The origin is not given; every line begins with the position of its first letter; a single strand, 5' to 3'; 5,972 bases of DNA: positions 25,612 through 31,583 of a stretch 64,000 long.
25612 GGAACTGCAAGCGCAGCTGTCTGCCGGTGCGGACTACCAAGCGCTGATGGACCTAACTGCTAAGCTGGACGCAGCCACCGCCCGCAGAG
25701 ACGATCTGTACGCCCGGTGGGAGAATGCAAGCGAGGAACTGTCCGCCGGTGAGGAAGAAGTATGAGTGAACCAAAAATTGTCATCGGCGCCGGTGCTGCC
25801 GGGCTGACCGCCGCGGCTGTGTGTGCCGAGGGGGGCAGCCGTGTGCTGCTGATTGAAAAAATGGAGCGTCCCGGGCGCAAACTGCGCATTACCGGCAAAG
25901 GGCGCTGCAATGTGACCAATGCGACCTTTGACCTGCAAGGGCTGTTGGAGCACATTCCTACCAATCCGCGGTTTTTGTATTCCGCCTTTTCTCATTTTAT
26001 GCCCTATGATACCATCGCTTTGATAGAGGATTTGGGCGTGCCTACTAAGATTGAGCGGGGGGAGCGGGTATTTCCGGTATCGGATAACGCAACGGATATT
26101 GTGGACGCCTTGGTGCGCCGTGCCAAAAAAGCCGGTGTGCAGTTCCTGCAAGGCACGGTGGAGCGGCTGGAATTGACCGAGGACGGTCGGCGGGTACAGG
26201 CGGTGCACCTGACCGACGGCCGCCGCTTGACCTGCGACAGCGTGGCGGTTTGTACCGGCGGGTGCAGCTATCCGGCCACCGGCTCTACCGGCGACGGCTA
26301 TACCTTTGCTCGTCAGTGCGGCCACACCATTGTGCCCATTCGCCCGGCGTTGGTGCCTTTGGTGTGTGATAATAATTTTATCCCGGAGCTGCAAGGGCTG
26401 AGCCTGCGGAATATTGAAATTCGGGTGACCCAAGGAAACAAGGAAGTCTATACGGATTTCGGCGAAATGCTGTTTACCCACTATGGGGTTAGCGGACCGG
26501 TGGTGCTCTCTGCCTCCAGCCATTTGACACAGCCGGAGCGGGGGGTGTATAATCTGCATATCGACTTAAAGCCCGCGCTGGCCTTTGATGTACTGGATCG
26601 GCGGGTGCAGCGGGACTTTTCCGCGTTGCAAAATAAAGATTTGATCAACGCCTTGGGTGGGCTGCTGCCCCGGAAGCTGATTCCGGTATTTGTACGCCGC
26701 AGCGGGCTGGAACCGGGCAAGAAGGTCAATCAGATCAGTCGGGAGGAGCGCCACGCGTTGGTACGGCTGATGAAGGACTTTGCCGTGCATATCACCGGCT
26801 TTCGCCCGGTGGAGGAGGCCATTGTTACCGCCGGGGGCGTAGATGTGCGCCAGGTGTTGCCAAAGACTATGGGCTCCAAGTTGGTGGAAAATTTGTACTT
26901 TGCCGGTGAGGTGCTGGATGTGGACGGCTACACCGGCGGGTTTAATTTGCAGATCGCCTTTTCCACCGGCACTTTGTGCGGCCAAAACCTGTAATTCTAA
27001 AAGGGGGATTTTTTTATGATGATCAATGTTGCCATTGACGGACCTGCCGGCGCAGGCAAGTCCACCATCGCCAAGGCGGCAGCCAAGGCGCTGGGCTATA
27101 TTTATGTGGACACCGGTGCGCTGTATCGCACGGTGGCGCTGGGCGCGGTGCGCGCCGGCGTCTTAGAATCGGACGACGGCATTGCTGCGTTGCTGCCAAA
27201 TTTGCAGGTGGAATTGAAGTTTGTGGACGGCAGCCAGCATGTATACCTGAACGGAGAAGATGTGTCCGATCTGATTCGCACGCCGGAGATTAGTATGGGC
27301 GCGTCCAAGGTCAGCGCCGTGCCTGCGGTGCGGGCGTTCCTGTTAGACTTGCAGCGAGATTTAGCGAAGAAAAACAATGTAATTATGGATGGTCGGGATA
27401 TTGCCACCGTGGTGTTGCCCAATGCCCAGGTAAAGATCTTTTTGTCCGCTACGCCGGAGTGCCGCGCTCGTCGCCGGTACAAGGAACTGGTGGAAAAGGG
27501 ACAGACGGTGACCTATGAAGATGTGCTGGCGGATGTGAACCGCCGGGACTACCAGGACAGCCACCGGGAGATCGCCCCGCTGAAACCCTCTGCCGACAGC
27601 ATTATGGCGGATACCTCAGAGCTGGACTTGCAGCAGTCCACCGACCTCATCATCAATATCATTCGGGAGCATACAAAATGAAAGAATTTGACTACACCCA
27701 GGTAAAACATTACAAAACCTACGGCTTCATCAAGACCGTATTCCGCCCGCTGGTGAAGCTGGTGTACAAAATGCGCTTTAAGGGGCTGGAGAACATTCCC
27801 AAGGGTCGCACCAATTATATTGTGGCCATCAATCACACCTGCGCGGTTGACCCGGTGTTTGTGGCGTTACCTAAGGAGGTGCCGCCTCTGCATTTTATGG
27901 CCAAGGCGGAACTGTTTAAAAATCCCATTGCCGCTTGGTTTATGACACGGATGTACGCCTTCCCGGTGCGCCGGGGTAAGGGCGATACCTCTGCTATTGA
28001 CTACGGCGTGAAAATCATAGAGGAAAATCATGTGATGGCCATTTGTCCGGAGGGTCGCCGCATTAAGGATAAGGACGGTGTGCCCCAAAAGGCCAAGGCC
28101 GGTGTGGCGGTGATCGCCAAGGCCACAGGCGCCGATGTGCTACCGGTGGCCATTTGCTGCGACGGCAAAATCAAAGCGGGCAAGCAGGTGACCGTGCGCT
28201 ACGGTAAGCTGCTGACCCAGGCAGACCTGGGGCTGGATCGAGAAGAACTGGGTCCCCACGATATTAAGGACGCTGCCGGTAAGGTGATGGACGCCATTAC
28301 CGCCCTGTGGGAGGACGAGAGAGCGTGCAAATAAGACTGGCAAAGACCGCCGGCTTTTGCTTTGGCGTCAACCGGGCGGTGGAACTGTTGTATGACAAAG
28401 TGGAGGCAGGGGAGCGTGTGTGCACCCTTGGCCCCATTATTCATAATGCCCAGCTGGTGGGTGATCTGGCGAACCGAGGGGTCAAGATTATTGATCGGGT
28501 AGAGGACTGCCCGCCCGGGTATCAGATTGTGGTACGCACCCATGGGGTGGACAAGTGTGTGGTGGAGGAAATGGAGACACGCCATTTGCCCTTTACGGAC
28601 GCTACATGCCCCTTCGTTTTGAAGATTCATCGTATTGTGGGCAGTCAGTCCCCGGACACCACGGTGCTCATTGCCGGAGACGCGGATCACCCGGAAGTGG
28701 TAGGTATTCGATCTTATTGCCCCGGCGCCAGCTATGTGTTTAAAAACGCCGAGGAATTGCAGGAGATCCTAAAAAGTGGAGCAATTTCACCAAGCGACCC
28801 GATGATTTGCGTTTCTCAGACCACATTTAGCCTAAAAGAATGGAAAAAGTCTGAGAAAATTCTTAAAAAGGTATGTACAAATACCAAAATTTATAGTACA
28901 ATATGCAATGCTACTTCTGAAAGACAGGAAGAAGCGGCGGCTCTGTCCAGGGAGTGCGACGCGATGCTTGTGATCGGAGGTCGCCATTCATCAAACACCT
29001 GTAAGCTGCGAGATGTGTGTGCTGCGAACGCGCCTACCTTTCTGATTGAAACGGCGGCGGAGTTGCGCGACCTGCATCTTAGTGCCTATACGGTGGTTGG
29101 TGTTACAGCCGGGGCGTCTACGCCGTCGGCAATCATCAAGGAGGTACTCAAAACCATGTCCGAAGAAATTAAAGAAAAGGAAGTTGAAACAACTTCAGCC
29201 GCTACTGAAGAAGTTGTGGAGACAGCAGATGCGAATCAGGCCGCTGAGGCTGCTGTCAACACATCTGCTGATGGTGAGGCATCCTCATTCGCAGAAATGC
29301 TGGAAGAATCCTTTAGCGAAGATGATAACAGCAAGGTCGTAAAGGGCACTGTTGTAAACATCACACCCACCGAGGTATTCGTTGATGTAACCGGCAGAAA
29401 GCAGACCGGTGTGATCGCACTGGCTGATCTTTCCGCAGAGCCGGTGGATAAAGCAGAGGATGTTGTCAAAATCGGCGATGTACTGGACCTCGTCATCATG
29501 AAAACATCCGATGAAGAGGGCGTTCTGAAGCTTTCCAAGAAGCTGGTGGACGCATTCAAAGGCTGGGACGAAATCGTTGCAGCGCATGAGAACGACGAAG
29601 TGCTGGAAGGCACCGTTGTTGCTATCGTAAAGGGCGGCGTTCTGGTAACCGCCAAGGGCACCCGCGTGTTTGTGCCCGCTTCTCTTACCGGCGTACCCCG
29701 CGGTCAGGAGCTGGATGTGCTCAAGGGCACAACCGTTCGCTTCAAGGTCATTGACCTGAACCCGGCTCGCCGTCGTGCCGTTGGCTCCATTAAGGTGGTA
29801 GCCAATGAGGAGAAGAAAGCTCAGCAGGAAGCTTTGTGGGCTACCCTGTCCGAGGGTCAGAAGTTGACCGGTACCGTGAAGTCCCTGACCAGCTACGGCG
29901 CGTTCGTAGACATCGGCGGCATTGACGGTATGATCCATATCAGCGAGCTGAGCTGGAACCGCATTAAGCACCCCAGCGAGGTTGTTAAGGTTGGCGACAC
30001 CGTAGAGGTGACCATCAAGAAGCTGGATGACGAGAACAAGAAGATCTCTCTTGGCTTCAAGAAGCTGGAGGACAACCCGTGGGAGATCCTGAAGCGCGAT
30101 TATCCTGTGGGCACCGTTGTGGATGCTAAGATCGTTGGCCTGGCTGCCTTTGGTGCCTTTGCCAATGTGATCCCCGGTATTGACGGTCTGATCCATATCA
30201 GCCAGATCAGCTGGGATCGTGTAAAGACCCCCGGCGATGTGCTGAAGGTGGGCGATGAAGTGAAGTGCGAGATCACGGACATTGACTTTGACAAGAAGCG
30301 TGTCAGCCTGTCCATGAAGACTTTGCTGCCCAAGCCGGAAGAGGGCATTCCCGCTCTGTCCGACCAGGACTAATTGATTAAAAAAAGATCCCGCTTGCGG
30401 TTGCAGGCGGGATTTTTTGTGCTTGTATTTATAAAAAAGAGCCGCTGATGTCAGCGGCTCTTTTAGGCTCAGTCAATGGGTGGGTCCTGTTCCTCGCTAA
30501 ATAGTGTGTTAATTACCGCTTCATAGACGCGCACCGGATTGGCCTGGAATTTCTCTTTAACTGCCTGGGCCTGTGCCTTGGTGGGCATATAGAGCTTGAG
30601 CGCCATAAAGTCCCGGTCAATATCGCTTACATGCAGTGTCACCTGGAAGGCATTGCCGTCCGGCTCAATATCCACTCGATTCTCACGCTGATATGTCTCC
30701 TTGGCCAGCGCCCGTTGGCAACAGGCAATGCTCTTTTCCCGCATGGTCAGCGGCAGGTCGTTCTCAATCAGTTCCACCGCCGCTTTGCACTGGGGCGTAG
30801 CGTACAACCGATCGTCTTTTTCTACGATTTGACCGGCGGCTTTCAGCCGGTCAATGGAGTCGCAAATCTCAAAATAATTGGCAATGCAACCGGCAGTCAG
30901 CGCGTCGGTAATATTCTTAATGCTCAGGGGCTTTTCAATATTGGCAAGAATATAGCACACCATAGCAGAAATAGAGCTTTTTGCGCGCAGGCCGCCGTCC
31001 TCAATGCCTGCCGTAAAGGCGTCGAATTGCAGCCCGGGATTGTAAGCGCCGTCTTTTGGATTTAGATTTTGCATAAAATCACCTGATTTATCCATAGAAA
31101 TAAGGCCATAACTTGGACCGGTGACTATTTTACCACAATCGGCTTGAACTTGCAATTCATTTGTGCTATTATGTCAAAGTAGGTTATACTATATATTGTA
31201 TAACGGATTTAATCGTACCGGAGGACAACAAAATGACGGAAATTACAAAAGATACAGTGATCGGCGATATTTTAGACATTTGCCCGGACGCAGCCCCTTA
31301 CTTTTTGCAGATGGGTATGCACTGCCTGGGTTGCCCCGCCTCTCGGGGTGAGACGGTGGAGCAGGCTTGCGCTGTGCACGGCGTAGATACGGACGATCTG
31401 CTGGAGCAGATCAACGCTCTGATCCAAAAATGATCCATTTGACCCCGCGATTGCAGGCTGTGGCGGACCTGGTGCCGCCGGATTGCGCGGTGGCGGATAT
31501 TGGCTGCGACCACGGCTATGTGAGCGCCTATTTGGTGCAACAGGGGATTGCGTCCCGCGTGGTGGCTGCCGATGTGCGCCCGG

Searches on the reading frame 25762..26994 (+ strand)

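Call 32: search_protein_families(library=pfam, proteins=[window:25762-26994:+], max_evalue=0.00001)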
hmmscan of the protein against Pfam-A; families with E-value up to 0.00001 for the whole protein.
window:25762-26994:+ (410 aa): 9 families
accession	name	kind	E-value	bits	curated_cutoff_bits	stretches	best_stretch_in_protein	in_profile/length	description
PF03486.20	HI0933_like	-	1.4e-84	283.8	50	1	6-408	4-243/244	HI0933-like protein Rossmann domain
PF22780.1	HI0933_like_1st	-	8.9e-39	133.4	27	1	194-355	1-165/165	HI0933-like protein barrel and H2TH domain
PF01266.30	DAO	-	1.9e-11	44.5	27.9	0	112-172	150-209/353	FAD dependent oxidoreductase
PF07992.20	Pyr_redox_2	-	1.6e-09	38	26.1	0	96-166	170-236/291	Pyridine nucleotide-disulphide oxidoreductase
PF01134.28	GIDA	-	2.3e-09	37.2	22.1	0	6-32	3-29/391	Glucose inhibited division protein A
PF00890.30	FAD_binding_2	-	8.5e-09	35.5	20.4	1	6-36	3-33/414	FAD binding domain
PF13450.12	NAD_binding_8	-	8.2e-07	29.7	21.9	1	7-38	1-32/68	NAD(P)-binding Rossmann-like domain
PF13454.12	NAD_binding_9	-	2.3e-06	28.1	21.8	0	112-166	101-153/155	FAD-NAD(P)-binding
PF01494.25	FAD_binding_3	-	8e-06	25.7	22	0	6-169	5-161/349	FAD binding domain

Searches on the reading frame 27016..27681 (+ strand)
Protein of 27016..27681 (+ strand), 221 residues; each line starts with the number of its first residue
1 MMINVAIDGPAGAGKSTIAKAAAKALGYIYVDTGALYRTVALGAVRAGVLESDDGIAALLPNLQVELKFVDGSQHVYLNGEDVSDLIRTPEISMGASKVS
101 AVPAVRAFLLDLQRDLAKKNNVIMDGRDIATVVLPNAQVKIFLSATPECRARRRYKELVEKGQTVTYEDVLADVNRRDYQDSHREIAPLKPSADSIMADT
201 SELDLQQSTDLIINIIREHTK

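Call 32: search_protein_families(library=pfam, proteins=[window:27016-27681:+], max_evalue=0.00001)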
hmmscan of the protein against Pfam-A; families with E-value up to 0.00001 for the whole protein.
window:27016-27681:+ (221 aa): 2 families
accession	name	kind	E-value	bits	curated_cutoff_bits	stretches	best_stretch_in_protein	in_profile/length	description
PF02224.24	Cytidylate_kin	-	1.7e-69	234.2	26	1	5-217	1-210/211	Cytidylate kinase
PF13189.12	Cytidylate_kin2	-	7e-09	36.5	28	1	5-156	2-129/176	Cytidylate kinase-like family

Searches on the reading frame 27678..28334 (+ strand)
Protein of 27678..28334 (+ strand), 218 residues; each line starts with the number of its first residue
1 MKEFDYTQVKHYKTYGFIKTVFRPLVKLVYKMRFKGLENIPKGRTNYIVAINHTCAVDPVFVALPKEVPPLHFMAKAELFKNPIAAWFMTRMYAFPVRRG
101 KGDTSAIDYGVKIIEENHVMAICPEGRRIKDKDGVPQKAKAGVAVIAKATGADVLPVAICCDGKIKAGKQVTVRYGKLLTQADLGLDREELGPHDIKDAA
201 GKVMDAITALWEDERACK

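Call 33: search_protein_families(library=pfam, proteins=[window:27678-28334:+], max_evalue=0.00001)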
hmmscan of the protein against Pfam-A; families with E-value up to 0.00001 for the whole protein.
window:27678-28334:+ (218 aa): 1 family
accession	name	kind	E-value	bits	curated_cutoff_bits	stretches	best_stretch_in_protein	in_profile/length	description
PF01553.26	Acyltransferase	-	3.6e-20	72.5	23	1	32-159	2-131/132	Acyltransferase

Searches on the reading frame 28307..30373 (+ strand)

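Call 33: search_protein_families(library=pfam, proteins=[window:28307-30373:+], max_evalue=0.00001)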
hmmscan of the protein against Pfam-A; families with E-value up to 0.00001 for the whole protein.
window:28307-30373:+ (688 aa): 3 families
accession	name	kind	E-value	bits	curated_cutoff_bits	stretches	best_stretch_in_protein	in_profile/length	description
PF02401.23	LYTB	-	8.9e-87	291.2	24.5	1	9-284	1-266/267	LytB protein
PF00575.29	S1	-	2.8e-63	210.7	22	4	516-583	4-72/74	S1 RNA binding domain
PF23459.1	S1_RRP5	-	4e-17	63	27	1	514-580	1-68/72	RRP5 S1 domain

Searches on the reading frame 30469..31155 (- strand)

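Call 33: search_protein_families(library=pfam, proteins=[window:30469-31155:-], max_evalue=0.00001)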
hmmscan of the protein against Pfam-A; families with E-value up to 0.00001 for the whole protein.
window:30469-31155:- (228 aa): 1 family
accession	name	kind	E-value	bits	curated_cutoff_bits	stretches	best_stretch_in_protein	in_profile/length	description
PF14277.12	DUF4364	-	7e-38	130.4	26.9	1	65-218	4-162/162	Domain of unknown function (DUF4364)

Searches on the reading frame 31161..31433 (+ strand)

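Call 52: search_protein_families(library=pfam, proteins=[window:31161-31433:+], max_evalue=0.001)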
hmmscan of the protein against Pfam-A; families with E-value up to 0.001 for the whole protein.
window:31161-31433:+ (90 aa): 1 family
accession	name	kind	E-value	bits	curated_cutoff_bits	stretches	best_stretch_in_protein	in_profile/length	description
PF08984.16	DUF1858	-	4.1e-22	78.5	32.2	1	28-81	1-59/59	Domain of unknown function (DUF1858)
